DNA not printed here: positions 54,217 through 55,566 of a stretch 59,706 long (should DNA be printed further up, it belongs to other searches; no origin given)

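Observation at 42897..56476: Undescribed PucR-controlled catabolic system: DUF917 + M20 + nitroreductase + DUF6092 + Dpp-type ABC + two M29-fold enzymes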

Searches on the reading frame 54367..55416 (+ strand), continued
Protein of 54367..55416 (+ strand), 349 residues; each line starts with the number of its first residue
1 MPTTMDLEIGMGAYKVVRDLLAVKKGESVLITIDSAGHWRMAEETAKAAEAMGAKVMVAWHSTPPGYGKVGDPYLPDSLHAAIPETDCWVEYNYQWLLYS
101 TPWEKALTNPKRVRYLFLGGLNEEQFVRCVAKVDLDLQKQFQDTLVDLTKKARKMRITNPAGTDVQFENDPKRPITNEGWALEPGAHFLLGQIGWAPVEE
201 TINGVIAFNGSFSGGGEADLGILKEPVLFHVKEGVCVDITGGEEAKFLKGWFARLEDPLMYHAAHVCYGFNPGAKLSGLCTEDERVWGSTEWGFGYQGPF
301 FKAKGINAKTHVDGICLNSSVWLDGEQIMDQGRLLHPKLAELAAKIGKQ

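Call 48: search_solved_structures(query=A2, max_evalue=10, show_alignments=5)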
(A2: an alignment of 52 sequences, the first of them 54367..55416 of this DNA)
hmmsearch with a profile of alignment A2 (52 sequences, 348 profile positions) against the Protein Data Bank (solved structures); distinct sequences matched with E-value up to 10: 10.
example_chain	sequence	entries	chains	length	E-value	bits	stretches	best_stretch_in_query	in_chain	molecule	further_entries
7cn3_A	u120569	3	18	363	2.8e-16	62.7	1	19-339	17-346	2,5-dihydroxypyridine 5,6-dioxygenase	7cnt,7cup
6ft5_A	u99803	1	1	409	0.033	16.4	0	65-91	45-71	alphaRep A3_A3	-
6fsq_A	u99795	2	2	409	0.26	13.5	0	65-91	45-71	alphaRep A3_bGFPD | A3_bGFPD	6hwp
3ltj_A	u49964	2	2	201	0.37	12.9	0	65-91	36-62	AlphaRep-4 | bA3-2: binder of A3 protein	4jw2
3ltm_A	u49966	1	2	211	0.46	12.6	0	65-91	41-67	Alpha-Rep4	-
9t4o_A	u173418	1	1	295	0.7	12.1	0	275-300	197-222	Probable secreted beta-glucosidase SUN4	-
9t47_A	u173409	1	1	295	0.7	12.1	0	275-300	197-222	Probable secreted beta-glucosidase SUN4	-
9t4n_A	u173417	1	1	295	0.72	12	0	276-300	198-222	Probable secreted beta-glucosidase SUN4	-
4paw_A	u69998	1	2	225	1.3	11.2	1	21-76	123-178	Orotate phosphoribosyltransferase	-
1wjg_A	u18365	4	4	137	1.4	11.1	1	28-85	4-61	probable ATP binding protein | Universal stress protein family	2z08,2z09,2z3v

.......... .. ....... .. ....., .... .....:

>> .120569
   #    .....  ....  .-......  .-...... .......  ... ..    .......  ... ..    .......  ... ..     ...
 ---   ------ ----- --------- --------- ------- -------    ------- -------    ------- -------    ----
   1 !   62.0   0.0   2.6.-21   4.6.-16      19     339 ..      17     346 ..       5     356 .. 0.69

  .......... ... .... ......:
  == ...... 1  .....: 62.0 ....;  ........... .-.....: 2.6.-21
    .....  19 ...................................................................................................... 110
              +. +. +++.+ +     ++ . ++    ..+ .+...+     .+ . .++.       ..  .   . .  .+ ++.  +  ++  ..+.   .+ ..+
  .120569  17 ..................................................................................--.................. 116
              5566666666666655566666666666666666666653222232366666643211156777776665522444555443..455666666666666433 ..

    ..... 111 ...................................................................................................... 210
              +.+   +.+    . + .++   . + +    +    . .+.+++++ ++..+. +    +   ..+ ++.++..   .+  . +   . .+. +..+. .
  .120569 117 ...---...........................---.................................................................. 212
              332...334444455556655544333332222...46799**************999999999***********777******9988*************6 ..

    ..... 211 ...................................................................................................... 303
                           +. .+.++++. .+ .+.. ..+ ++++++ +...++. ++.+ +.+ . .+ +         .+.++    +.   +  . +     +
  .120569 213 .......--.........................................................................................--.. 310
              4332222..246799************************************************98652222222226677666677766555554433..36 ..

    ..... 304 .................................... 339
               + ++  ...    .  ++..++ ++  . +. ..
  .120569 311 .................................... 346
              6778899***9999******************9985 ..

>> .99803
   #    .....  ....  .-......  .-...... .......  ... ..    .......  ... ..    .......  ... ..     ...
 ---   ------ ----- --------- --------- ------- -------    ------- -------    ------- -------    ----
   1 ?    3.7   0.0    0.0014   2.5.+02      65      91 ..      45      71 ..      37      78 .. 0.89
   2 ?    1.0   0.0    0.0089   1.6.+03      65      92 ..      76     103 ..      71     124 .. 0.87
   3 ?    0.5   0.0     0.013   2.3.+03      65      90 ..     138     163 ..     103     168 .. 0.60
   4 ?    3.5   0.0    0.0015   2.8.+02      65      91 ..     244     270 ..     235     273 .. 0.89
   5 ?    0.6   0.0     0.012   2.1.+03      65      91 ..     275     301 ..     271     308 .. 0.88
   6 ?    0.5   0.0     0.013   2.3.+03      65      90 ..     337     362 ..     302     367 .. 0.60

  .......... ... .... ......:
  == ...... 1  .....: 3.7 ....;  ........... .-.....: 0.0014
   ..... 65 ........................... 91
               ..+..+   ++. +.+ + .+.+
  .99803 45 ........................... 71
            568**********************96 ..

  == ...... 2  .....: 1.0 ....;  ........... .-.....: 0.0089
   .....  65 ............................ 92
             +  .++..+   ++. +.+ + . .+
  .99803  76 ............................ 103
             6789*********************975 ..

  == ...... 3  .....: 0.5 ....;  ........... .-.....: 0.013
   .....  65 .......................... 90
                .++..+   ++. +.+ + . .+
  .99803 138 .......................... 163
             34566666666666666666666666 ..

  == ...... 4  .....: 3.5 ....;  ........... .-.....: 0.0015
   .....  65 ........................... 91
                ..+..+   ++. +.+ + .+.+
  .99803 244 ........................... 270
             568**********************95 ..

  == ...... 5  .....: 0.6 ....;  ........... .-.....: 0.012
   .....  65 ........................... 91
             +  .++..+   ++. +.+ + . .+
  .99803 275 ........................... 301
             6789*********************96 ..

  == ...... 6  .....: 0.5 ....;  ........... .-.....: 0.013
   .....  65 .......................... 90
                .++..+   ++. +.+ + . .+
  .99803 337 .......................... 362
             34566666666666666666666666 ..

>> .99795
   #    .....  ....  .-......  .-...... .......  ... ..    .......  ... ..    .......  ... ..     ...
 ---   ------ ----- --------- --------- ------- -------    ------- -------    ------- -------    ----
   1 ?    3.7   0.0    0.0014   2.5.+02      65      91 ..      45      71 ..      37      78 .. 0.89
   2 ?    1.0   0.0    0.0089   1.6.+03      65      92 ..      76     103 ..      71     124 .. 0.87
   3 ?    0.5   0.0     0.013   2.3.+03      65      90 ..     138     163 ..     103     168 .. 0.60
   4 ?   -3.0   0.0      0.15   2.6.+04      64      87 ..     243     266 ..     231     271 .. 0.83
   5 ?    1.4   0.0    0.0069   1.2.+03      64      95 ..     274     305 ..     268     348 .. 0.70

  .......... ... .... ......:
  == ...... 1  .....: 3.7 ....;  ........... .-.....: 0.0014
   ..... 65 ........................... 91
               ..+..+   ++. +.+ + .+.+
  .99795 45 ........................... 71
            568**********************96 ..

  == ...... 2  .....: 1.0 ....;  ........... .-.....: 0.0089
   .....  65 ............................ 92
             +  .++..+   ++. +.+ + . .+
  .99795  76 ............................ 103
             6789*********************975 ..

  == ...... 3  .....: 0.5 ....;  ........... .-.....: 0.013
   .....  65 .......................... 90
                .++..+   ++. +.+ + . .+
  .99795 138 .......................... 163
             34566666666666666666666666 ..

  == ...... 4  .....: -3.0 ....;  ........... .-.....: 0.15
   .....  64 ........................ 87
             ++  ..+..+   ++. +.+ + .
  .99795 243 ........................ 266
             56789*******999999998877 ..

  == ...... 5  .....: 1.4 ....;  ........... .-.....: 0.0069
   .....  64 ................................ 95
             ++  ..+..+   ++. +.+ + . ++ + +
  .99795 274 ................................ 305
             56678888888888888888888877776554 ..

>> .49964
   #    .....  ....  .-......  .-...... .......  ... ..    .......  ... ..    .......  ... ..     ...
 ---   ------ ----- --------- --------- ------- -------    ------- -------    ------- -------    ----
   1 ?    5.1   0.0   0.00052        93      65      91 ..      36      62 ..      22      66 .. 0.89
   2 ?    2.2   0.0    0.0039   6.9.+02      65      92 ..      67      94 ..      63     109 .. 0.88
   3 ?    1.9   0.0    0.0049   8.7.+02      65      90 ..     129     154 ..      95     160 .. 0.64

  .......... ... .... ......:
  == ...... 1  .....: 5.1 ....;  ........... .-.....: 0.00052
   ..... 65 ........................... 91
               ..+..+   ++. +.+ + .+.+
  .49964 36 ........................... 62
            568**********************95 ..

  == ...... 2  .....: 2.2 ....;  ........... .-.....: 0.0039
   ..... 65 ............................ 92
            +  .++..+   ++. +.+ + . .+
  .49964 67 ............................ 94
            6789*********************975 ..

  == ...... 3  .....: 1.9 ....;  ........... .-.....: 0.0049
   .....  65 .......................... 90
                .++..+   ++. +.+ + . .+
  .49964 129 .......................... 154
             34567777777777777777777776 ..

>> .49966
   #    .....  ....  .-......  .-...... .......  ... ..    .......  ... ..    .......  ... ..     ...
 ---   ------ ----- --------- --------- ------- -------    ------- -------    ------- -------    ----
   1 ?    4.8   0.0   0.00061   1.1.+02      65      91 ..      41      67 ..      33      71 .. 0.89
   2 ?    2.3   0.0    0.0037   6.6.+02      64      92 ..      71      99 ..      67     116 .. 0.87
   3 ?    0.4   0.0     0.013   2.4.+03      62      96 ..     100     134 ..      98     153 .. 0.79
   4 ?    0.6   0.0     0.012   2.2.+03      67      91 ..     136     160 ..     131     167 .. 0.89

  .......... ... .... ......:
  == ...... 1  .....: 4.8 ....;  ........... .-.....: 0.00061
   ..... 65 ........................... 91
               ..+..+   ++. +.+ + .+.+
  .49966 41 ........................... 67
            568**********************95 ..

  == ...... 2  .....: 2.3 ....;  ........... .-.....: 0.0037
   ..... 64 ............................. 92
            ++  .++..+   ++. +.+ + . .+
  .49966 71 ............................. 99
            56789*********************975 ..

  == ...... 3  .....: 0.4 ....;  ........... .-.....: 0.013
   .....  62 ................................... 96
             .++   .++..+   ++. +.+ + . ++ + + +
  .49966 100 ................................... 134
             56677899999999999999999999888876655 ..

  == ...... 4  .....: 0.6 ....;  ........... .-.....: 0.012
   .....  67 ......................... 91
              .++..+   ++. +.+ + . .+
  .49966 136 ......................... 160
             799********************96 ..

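Call 61: search_protein_families(library=ncbifam, proteins=[L028:8465-9172:+, L072:9329-10003:+, L048:9619-10833:+, L078:4274-5083:+, L026:11078-12403:+, L007:13207-14778:+], max_evalue=0.00001)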
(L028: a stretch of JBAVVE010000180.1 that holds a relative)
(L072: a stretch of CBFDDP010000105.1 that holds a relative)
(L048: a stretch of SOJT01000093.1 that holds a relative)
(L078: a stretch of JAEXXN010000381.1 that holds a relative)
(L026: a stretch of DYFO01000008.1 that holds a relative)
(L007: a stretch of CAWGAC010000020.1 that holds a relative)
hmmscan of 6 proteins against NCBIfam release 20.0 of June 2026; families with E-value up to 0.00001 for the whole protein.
L028:8465-9172:+ (235 aa): 0 families

L072:9329-10003:+ (224 aa): 5 families
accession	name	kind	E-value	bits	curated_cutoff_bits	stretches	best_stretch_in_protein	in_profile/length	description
NF008426.0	PRK11260.1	equivalog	1.3e-12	47.6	312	1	11-221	50-258/266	cystine ABC transporter substrate-binding protein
TIGR01096.1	3A0103s03R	subfamily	1.1e-11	44.8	256.35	1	12-222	34-249/250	lysine/arginine/ornithine ABC transporter substrate-binding protein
NF041764.1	ArtI_Ecoli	equivalog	6.5e-08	32.3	522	1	12-221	31-239/243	arginine ABC transporter substrate-binding protein ArtI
NF011583.0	PRK15007.1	subfamily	1.8e-06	27.5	358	1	11-221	30-239/243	arginine ABC transporter substrate-binding protein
TIGR02995.1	ectoine_ehuB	equivalog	5e-06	26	190.9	1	13-224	43-261/275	ectoine/hydroxyectoine ABC transporter substrate-binding protein EhuB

L048:9619-10833:+ (404 aa): 0 families

L078:4274-5083:+ (269 aa): 11 families
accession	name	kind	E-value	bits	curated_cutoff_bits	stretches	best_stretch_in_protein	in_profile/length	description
NF040852.1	nitrile_Arch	equivalog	5e-49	166.8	500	1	6-268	1-261/262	nitrilase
TIGR03381.1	agmatine_aguB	equivalog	1e-42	146.4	410.25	1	7-268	2-277/279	N-carbamoylputrescine amidase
NF033621.1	de_GSH_amidase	exception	8e-30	104.1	355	1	7-263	1-254/260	deaminated glutathione amidase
NF009803.0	PRK13287.1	equivalog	6.3e-27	94.2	406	1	18-254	30-267/333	formamidase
NF010588.0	PRK13981.1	equivalog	8.9e-23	80.5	479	1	3-247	2-247/546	NAD+ synthase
NF043013.1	DeGluthAmidYersProt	equivalog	1.3e-21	76.9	500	1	96-250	91-256/278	deaminated glutathione amidase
NF007757.0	PRK10438.1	equivalog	8.8e-17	61.2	249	1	36-236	32-224/256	amidohydrolase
NF009802.0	PRK13286.1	equivalog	7.8e-13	48.1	427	1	24-253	35-267/345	aliphatic amidase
TIGR00546.1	lnt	equivalog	9.7e-11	41.5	132.9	1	120-209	291-385/395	apolipoprotein N-acyltransferase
TIGR04048.1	nitrile_sll0784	equivalog_domain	7.2e-08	31.7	502.6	1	5-171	2-178/301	Nit6803 family nitrilase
NF002730.0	PRK02628.1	equivalog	2e-06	26.3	473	1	6-137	13-137/677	NAD(+) synthase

L026:11078-12403:+ (441 aa): 3 families
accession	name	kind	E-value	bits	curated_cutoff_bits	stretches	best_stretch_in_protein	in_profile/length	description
NF008241.0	PRK11017.1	equivalog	2.3e-85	286.8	326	1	17-418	5-399/416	cytosine permease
TIGR00800.1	ncs1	subfamily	3.2e-33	115.1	353.1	1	21-398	4-432/447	NCS1 family nucleobase:cation symporter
TIGR02358.1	thia_cytX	hypoth_equivalog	3.2e-31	108.9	309.85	1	38-410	6-369/386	putative hydroxymethylpyrimidine transporter CytX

L007:13207-14778:+ (523 aa): 5 families
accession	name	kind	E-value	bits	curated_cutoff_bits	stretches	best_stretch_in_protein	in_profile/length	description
NF050156.1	CapLactmsAlpCapA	equivalog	4.2e-26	91.4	1000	2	131-400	142-409/689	caprolactamase subunit alpha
NF042975.2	AcphenoCarb_ApcC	equivalog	1.8e-18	66.1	1500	1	121-385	145-411/733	acetophenone carboxylase subunit gamma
NF042960.1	AcphenoCarb_ApcA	equivalog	6.7e-18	64.3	1250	1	5-403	4-394/658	acetophenone carboxylase subunit alpha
NF040745.1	accessory_GlmL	equivalog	8.6e-07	28.1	475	0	267-296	244-273/459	methylaspartate mutase accessory protein GlmL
TIGR03123.1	one_C_unchar_1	hypoth_equivalog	7.8e-06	25.3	244.1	0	227-289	87-147/327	probable H4MPT-linked C1 transfer pathway protein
